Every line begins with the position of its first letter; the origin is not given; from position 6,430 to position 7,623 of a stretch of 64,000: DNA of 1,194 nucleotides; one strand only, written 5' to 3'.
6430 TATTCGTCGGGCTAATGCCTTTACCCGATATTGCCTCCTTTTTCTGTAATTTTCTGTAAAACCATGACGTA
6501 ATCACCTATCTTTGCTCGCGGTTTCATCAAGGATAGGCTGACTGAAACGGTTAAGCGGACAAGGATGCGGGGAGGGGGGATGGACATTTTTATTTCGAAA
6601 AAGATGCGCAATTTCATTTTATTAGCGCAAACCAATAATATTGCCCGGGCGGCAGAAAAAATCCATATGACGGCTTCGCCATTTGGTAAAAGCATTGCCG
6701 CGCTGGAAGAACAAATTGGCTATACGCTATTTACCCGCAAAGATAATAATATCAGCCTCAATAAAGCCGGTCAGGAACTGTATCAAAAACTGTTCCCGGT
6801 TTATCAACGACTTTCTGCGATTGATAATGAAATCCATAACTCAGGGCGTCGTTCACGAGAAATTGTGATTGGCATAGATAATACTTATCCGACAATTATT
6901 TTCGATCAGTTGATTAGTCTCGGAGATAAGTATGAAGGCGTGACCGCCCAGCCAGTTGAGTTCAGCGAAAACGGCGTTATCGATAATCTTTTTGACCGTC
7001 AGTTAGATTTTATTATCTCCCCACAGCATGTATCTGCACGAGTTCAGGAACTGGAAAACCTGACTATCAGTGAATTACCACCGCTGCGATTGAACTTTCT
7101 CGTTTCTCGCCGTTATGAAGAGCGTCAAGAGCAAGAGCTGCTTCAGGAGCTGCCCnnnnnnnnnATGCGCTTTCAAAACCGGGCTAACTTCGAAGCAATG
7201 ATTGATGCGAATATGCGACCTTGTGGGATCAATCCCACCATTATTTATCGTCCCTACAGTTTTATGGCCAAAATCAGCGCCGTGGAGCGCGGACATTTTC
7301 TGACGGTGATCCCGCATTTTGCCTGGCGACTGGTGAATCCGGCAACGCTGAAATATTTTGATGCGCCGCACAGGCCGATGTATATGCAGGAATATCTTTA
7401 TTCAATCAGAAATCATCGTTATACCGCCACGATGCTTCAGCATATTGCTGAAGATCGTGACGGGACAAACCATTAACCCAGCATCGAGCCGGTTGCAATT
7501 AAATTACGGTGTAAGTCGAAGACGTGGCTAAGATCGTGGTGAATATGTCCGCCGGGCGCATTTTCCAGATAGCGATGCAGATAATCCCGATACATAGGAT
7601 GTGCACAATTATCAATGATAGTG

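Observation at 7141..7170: LysR-type regulator ygfI interrupted by in-frame TAG at codon 193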

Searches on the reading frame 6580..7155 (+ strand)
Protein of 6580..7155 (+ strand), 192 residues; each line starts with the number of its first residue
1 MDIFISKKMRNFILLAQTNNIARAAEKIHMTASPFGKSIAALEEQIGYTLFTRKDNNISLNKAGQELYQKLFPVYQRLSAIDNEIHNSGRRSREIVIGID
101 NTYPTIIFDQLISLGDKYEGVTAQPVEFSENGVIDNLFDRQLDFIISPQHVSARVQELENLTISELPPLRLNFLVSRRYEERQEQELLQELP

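Call 48: search_protein_families(proteins=[window:6580-7155:+], library=ncbifam, max_evalue=0.001)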
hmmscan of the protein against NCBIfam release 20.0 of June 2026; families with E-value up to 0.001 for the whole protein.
window:6580-7155:+ (192 aa): 46 families (the best 25 are shown)
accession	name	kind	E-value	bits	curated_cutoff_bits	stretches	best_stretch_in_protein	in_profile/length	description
NF047842.1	station_TF_SrsR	equivalog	2e-118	395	425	1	2-192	1-191/294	LysR family transcriptional regulator SrsR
NF047520.1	trans_act_CidR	equivalog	5.1e-14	52.1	415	1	7-147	4-146/292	cidABC operon transcriptional activator CidR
NF002946.0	PRK03601.1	equivalog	2.5e-13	50.1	240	1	9-186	6-178/275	HTH-type transcriptional regulator HdfR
NF040786.1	LysR_Sec_metab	equivalog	4.3e-13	48.9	250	1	7-149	4-148/298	selenium metabolism-associated LysR family transcriptional regulator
NF040888.1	trans_reg_YafC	equivalog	7.6e-13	48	470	1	6-146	5-144/293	DNA-binding transcriptional regulator YafC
TIGR03339.1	phn_lysR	subfamily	3.3e-12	46.3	341.1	1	9-177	2-164/279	aminoethylphosphonate catabolism associated LysR family transcriptional regulator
NF008416.0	PRK11242.1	equivalog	5.1e-12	45.7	277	1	6-186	3-180/300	transcriptional regulator CynR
NF045775.1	acetoin_reg_AlsR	exception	6.2e-12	45.6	430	1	8-151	5-150/290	acetoin biosynthesis transcriptional regulator AlsR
NF011779.0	PRK15243.1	equivalog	1.1e-11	44.4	367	1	1-113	1-112/297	virulence genes transcriptional activator SpvR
NF047354.1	trans_reg_GltC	equivalog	1.5e-11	44.3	300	1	7-158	4-154/290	glutamate biosynthesis transcriptional regulator GltC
NF007439.0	PRK09986.1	equivalog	1.6e-11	44.1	290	1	7-146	10-151/296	LysR family transcriptional regulator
NF007501.0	PRK10094.1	equivalog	2.6e-11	43.3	372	1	7-147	5-148/308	HTH-type transcriptional activator AllS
NF008722.0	PRK11716.1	equivalog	4.1e-11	42.4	246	1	7-85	4-82/293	HTH-type transcriptional activator IlvY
NF007307.0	PRK09791.1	equivalog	4.3e-11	42.5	336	1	7-154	8-157/302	LysR family transcriptional regulator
NF053705.1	TransRegGltCGpos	equivalog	4.8e-10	39.1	350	1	8-144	5-143/300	glutamate biosynthesis transcriptional regulator GltC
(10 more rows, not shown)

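Call 55: list_cluster_members(proteins=[window:6580-7155:+, window:6565-7155:+, window:7165-7473:+])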
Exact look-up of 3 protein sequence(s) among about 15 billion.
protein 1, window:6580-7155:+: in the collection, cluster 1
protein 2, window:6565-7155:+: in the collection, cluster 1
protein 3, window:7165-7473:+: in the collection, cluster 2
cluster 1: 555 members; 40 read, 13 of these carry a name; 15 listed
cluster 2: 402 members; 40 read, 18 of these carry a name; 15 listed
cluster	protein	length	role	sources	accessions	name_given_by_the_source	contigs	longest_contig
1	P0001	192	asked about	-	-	LysR family transcriptional regulator [Escherichia coli] | LysR family transcriptional regulator n=4 Tax=Escherichia coli TaxID=562 ... | partial putative transcriptional regulator LYSR-type [Escherichia coli O157:H7 str. ...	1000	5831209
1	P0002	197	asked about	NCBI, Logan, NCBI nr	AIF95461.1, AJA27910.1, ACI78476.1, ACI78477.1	LysR family transcriptional regulator YgfI [Escherichia coli O157:H7 str. SS52] | putative transcriptional regulator LYSR-type [Escherichia coli]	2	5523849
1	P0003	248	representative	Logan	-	-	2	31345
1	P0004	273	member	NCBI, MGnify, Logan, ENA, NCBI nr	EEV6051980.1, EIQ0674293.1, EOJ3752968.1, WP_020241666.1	LysR family transcriptional regulator SrsR, partial [Escherichia coli] | LysR family transcriptional regulator [Escherichia coli]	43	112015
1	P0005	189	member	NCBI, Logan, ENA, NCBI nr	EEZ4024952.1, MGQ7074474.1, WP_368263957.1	LysR family transcriptional regulator [Escherichia coli]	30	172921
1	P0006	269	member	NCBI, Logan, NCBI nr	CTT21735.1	DNA-binding transcriptional regulator [Escherichia coli]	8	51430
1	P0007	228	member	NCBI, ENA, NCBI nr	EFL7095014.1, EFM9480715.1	LysR family transcriptional regulator substrate-binding protein [Escherichia coli]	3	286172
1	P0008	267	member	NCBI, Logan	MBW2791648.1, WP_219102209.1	LysR family transcriptional regulator, partial [Escherichia coli]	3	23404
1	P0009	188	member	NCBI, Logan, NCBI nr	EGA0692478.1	LysR family transcriptional regulator [Escherichia coli]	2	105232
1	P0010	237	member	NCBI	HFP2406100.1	TPA: LysR family transcriptional regulator, partial [Escherichia coli]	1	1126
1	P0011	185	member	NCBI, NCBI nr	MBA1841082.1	LysR family transcriptional regulator, partial [Escherichia coli] | LysR family transcriptional regulator [Escherichia coli]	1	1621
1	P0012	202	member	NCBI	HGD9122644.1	TPA: LysR family transcriptional regulator, partial [Escherichia coli]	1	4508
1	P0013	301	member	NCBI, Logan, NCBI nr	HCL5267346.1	TPA: LysR family transcriptional regulator [Salmonella enterica] | LysR family transcriptional regulator [Salmonella enterica]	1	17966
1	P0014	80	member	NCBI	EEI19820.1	hypothetical protein HMPREF0497_1382, partial [Lentilactobacillus buchneri ATCC 11577]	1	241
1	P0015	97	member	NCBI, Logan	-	-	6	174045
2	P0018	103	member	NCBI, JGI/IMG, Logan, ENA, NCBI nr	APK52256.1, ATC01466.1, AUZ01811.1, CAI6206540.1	TPA: hypothetical protein HIE43_001857 [Escherichia coli] | hypothetical protein RG45_05585 [Escherichia coli]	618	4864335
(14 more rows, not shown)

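Call 57: find_encoding_contigs(protein=P0018, flank=1500, max_places=4)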
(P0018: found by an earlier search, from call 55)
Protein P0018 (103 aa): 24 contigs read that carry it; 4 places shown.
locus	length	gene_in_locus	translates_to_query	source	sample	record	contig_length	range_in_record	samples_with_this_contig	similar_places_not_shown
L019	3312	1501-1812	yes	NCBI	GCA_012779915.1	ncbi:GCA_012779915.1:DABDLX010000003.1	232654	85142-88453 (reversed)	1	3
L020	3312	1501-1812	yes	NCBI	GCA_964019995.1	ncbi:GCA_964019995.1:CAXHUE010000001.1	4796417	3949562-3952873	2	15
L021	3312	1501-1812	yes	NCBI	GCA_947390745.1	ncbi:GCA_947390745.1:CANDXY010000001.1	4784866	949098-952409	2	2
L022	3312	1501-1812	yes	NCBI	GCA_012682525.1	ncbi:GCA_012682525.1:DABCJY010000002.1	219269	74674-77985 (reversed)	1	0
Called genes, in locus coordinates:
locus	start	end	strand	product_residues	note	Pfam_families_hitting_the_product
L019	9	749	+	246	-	PF04402:SIMPL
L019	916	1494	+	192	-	PF00126:HTH_1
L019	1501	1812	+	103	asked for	-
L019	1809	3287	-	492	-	PF02550:AcetylCoA_hydro, PF13336:AcetylCoA_hyd_C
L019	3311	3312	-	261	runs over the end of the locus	PF00378:ECH_1, PF16113:ECH_2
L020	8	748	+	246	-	PF04402:SIMPL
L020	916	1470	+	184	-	PF00126:HTH_1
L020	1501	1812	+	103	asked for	-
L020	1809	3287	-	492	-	PF02550:AcetylCoA_hydro, PF13336:AcetylCoA_hyd_C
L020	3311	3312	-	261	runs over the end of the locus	PF00378:ECH_1, PF16113:ECH_2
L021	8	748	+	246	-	PF04402:SIMPL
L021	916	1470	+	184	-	PF00126:HTH_1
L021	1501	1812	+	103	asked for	-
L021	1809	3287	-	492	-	PF02550:AcetylCoA_hydro, PF13336:AcetylCoA_hyd_C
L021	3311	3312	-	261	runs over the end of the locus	PF00378:ECH_1, PF16113:ECH_2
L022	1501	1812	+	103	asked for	-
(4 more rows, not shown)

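Call 58: find_encoding_contigs(protein=P0003, flank=1500, max_places=2)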
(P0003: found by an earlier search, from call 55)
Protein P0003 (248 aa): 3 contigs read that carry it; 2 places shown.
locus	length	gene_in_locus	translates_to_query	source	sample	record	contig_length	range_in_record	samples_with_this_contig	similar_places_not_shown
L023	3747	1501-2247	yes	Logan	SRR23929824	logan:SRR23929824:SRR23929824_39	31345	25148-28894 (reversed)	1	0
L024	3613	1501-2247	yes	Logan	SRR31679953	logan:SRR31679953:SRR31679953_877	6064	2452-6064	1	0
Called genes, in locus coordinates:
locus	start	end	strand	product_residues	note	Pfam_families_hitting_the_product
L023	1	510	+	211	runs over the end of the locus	PF01810:LysE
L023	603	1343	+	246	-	PF04402:SIMPL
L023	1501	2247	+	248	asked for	PF00126:HTH_1, PF03466:LysR_substrate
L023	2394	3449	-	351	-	PF01642:MM_CoA_mutase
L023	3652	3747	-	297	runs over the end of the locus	PF00126:HTH_1, PF03466:LysR_substrate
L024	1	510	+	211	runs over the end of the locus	PF01810:LysE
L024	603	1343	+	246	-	PF04402:SIMPL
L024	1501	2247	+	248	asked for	PF00126:HTH_1, PF03466:LysR_substrate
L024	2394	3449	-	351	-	PF01642:MM_CoA_mutase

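Call 60: find_encoding_contigs(protein=P0005, flank=1000, max_places=1)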
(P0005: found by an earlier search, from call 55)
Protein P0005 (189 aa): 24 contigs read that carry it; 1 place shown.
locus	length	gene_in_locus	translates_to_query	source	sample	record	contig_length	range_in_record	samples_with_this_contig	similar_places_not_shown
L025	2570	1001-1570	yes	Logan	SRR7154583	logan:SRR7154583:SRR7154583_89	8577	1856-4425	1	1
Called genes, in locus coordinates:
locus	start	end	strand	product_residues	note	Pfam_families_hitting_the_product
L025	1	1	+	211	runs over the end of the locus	PF01810:LysE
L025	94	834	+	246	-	PF04402:SIMPL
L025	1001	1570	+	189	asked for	PF00126:HTH_1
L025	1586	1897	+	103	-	-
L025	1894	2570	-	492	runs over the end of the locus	PF02550:AcetylCoA_hydro, PF13336:AcetylCoA_hyd_C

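Call 61: find_encoding_contigs(protein=P0009, flank=1000, max_places=1)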
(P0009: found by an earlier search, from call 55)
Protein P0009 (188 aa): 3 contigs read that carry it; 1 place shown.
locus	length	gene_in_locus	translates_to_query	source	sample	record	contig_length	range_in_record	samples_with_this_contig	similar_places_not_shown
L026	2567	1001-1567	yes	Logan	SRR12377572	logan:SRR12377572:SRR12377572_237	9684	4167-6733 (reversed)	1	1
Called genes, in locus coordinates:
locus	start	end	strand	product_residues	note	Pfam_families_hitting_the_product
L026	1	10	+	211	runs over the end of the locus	PF01810:LysE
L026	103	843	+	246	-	PF04402:SIMPL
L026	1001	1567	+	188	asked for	PF00126:HTH_1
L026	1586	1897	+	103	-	-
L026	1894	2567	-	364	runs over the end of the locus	PF01642:MM_CoA_mutase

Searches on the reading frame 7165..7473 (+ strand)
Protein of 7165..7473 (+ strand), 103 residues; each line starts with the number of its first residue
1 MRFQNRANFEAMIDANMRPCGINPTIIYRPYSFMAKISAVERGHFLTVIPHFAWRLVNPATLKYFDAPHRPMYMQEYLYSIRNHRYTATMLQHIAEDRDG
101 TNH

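Call 48: search_protein_families(proteins=[window:7165-7473:+], library=ncbifam, max_evalue=0.001)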
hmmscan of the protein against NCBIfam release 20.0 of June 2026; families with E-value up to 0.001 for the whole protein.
window:7165-7473:+ (103 aa): 1 family
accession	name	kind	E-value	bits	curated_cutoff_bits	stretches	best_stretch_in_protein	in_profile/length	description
NF047842.1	station_TF_SrsR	equivalog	1.1e-61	208.7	425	1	1-100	195-294/294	LysR family transcriptional regulator SrsR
